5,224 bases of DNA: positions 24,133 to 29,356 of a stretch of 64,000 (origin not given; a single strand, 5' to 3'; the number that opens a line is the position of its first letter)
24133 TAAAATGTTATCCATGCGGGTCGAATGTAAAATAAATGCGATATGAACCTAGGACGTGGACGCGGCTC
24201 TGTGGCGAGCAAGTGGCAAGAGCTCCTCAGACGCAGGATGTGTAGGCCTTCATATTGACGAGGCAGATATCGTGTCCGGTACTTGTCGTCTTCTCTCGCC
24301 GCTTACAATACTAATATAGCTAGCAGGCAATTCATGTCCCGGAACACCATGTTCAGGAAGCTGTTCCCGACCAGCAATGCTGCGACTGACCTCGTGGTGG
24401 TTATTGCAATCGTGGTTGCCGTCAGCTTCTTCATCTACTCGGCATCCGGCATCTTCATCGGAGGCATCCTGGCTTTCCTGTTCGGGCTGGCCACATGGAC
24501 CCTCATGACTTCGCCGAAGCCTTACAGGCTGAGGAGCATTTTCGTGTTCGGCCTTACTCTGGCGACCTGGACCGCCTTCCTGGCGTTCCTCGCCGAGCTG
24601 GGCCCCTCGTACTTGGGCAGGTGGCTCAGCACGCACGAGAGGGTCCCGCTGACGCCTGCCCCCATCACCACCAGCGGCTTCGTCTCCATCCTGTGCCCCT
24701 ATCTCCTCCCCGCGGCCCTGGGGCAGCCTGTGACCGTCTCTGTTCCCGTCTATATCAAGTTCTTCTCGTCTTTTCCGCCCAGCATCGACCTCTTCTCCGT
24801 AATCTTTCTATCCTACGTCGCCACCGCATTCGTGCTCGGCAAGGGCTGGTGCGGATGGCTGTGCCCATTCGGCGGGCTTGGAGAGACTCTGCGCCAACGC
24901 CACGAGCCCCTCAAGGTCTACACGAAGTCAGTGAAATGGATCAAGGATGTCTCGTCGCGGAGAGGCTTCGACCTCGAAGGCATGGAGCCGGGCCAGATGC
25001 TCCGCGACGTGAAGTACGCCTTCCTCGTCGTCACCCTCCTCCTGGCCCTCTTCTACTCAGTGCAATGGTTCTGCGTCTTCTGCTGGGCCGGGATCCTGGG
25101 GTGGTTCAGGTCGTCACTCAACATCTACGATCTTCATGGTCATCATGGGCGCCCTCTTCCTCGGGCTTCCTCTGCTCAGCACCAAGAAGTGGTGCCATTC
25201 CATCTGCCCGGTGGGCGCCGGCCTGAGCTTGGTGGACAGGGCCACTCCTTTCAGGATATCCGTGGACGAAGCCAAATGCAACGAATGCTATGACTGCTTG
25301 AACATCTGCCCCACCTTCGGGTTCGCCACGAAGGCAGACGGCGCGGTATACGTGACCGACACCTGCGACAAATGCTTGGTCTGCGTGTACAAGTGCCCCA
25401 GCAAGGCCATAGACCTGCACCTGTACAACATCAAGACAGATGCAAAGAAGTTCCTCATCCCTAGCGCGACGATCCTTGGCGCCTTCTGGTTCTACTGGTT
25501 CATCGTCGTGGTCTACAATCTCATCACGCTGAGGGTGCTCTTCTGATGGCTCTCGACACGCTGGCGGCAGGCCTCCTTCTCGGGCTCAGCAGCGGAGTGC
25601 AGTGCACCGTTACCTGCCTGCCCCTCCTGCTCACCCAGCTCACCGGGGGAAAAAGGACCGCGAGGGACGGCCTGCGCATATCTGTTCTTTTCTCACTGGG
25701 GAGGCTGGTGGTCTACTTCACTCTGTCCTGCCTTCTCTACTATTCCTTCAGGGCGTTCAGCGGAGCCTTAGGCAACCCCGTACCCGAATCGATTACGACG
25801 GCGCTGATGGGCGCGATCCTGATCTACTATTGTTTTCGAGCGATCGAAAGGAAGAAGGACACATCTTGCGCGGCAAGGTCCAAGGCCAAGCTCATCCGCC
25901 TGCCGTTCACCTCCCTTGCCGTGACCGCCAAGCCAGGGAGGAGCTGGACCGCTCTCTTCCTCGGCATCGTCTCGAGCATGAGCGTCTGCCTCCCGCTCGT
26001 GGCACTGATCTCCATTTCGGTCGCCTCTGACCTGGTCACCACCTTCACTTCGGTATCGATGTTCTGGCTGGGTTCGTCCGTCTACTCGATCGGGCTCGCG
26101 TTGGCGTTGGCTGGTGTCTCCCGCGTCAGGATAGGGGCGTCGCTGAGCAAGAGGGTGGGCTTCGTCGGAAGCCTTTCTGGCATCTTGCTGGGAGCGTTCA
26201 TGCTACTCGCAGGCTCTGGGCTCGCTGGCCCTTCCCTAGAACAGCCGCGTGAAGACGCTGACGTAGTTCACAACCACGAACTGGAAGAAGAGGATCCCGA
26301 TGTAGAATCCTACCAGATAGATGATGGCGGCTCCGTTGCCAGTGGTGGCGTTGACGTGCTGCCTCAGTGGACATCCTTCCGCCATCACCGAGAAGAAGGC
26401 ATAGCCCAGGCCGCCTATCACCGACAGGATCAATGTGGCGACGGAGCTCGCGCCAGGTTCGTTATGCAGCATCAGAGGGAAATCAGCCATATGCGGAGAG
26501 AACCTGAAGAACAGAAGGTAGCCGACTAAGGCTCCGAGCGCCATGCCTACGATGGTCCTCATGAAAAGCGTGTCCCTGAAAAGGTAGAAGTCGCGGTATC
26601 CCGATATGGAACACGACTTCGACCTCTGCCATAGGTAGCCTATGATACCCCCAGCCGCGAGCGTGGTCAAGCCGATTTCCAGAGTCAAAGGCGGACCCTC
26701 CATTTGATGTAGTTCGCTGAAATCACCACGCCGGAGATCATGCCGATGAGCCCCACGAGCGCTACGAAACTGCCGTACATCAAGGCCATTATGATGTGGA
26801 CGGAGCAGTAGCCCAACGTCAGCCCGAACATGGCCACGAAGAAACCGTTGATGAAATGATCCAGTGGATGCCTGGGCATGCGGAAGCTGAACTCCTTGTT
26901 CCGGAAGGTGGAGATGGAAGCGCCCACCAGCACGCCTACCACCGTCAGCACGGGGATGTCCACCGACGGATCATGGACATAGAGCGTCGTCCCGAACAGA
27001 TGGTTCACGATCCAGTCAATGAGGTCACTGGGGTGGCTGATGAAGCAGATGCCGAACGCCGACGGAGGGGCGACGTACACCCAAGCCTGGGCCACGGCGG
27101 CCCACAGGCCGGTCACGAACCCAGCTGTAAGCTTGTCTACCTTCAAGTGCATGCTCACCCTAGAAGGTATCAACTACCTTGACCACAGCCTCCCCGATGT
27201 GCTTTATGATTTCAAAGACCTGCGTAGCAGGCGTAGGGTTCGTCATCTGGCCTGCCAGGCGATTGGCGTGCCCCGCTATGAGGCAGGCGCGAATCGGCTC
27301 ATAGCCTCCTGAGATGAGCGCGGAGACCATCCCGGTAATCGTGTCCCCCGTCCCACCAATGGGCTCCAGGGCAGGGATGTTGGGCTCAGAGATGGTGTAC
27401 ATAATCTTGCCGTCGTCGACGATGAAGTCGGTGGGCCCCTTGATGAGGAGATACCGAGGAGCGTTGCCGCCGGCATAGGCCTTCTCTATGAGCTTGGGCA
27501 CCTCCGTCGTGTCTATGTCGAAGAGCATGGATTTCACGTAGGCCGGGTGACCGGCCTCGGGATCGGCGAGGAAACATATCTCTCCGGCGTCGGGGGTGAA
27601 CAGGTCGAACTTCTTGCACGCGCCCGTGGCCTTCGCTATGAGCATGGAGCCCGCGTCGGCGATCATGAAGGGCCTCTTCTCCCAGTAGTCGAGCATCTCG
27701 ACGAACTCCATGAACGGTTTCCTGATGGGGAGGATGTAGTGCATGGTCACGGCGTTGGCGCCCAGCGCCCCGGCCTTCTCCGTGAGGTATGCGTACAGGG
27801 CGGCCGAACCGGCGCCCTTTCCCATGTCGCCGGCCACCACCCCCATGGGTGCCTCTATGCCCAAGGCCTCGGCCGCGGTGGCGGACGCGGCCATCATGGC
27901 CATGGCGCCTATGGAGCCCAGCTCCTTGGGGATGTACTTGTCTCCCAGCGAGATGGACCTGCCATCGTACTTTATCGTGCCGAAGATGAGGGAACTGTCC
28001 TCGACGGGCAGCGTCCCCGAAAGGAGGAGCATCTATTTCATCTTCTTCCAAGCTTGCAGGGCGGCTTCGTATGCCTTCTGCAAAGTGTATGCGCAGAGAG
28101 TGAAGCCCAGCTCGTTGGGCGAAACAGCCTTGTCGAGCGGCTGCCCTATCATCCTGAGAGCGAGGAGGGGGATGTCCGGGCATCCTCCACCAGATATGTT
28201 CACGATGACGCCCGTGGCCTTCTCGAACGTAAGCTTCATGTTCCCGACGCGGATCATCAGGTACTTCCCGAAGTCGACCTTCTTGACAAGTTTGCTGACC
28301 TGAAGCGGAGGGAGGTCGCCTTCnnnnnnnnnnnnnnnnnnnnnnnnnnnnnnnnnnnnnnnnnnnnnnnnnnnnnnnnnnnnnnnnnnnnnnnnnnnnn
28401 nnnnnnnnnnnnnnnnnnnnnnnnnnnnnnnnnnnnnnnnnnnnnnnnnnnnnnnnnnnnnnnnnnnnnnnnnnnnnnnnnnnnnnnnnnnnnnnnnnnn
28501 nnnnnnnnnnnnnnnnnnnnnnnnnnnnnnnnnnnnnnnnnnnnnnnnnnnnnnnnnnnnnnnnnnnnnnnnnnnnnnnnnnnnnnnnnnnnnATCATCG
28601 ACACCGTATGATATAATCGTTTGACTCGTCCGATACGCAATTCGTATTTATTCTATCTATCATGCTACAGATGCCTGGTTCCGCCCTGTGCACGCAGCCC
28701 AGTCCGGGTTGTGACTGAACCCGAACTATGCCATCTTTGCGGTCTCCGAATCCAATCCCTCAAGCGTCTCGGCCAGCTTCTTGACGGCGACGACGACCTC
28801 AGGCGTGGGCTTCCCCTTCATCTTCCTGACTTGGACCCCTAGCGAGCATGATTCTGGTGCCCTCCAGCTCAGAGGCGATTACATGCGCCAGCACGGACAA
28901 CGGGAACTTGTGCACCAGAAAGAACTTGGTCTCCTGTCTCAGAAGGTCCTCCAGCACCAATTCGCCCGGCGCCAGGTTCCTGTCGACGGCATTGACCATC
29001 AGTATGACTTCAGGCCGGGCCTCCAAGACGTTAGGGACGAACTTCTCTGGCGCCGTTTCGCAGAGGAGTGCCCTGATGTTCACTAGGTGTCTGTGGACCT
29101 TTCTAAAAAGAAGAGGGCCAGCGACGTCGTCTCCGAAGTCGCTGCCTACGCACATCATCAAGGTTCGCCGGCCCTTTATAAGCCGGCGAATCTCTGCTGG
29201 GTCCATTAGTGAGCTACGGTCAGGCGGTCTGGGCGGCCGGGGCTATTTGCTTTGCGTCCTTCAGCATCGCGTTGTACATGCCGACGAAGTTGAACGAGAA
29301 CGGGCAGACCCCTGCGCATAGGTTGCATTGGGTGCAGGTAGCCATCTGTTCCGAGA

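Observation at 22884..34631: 12-kb island joining sulfur/selenium relay proteins to the hydrogenase: candidate H2-linked chalcogen trafficking system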

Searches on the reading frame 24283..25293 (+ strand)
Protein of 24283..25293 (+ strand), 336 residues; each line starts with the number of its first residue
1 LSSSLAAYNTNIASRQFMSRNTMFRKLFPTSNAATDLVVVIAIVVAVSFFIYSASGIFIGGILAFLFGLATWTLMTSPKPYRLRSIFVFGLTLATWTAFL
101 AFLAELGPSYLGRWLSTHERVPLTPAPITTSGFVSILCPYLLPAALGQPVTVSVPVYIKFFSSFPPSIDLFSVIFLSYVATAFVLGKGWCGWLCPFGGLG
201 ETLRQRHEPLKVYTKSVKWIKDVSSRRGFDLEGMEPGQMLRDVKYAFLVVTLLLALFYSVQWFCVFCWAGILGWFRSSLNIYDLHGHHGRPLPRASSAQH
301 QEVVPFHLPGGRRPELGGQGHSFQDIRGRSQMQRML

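Call 4: search_protein_families(library=pfam, proteins=[window:24283-25293:+], max_evalue=0.01)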
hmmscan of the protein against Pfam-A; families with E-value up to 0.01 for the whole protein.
window:24283-25293:+ (336 aa): 1 family
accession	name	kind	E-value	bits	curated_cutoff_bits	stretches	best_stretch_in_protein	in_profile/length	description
PF12801.12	Fer4_5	-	2.4e-09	37.4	22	1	173-205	7-39/48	4Fe-4S binding domain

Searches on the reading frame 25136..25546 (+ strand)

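Call 4: search_protein_families(library=pfam, proteins=[window:25136-25546:+], max_evalue=0.01)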
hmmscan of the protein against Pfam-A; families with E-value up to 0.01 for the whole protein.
window:25136-25546:+ (136 aa): 12 families
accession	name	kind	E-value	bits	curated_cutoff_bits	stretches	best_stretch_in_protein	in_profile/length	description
PF12837.12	Fer4_6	-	1.4e-09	37.8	25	1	41-60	2-21/24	4Fe-4S binding domain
PF00037.32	Fer4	-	1.2e-08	34.8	21.1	2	71-92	2-23/24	4Fe-4S binding domain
PF12838.12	Fer4_7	-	1.3e-08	35.6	27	2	20-60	8-50/52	4Fe-4S dicluster domain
PF13237.11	Fer4_10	-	6.7e-07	29.6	25.5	1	41-88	2-53/53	4Fe-4S dicluster domain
PF13187.11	Fer4_9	-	5.7e-06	26.7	27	2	47-92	1-52/52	4Fe-4S dicluster domain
PF13484.11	Fer4_16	-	1.5e-05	26.1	30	0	77-102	2-25/66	4Fe-4S double cluster binding domain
PF12800.12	Fer4_4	-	9.7e-05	22.8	24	0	74-88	1-15/17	4Fe-4S binding domain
PF14697.11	Fer4_21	-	0.00085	19.9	35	1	43-93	3-58/59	4Fe-4S dicluster domain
PF12801.12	Fer4_5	-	0.00088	19.6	22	1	2-34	6-38/48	4Fe-4S binding domain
PF12797.12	Fer4_2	-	0.0012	19.1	24.5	1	41-60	3-22/22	4Fe-4S binding domain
PF12798.12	Fer4_3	-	0.0016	19.6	27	0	48-60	1-13/15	4Fe-4S binding domain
PF25160.1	LdpA_Fe-S-bd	-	0.0026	17.9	27.6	0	18-60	7-40/49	LdpA Fe-S cluster-binding domain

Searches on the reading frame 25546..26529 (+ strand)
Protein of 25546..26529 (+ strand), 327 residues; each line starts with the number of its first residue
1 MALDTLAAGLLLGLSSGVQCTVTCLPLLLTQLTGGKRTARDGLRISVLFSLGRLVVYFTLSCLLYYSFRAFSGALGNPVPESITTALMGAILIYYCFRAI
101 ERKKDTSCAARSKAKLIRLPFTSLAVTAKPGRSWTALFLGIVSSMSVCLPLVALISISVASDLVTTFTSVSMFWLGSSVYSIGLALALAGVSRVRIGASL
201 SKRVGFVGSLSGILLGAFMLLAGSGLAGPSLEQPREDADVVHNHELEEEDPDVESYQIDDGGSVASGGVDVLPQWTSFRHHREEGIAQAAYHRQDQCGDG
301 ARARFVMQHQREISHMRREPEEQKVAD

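Call 4: search_protein_families(library=pfam, proteins=[window:25546-26529:+], max_evalue=0.01)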
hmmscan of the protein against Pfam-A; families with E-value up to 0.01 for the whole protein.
window:25546-26529:+ (327 aa): 1 family
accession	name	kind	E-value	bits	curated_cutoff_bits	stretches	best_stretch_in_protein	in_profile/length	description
PF13386.12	DsbD_2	-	3.7e-10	40.5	24.9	1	10-205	3-190/199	Cytochrome C biogenesis protein transmembrane region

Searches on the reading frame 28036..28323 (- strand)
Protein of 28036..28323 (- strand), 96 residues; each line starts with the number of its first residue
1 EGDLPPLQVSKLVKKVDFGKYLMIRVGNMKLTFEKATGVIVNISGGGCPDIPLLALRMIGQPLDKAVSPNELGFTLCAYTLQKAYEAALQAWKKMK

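Call 28: search_protein_families(library=pfam, proteins=[window:28036-28323:-], max_evalue=1)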
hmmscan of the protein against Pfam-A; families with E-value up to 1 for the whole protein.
seq(96 aa): 1 family
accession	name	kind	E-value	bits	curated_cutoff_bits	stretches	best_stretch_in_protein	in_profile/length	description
PF22199.2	FKBP26_IF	-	0.016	15.6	27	1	18-46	8-36/46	FKBP26, IF domain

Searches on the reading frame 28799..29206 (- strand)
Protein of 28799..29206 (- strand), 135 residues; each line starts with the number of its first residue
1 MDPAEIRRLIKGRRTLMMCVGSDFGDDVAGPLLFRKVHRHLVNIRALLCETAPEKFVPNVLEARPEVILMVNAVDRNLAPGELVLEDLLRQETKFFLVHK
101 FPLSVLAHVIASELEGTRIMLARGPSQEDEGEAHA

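Call 5: search_protein_families(library=pfam, proteins=[window:28799-29206:-], max_evalue=0.01)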
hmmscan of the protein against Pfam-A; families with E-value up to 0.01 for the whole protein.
window:28799-29206:- (135 aa): 0 families

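Call 15: search_protein_families(library=pfam, proteins=[window:28799-29206:-], max_evalue=0.05)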
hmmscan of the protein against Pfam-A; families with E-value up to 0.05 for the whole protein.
window:28799-29206:- (135 aa): 1 family
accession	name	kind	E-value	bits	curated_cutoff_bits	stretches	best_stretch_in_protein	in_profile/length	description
PF01750.23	HycI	-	0.05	13.9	23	0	51-106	24-81/130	Hydrogenase maturation protease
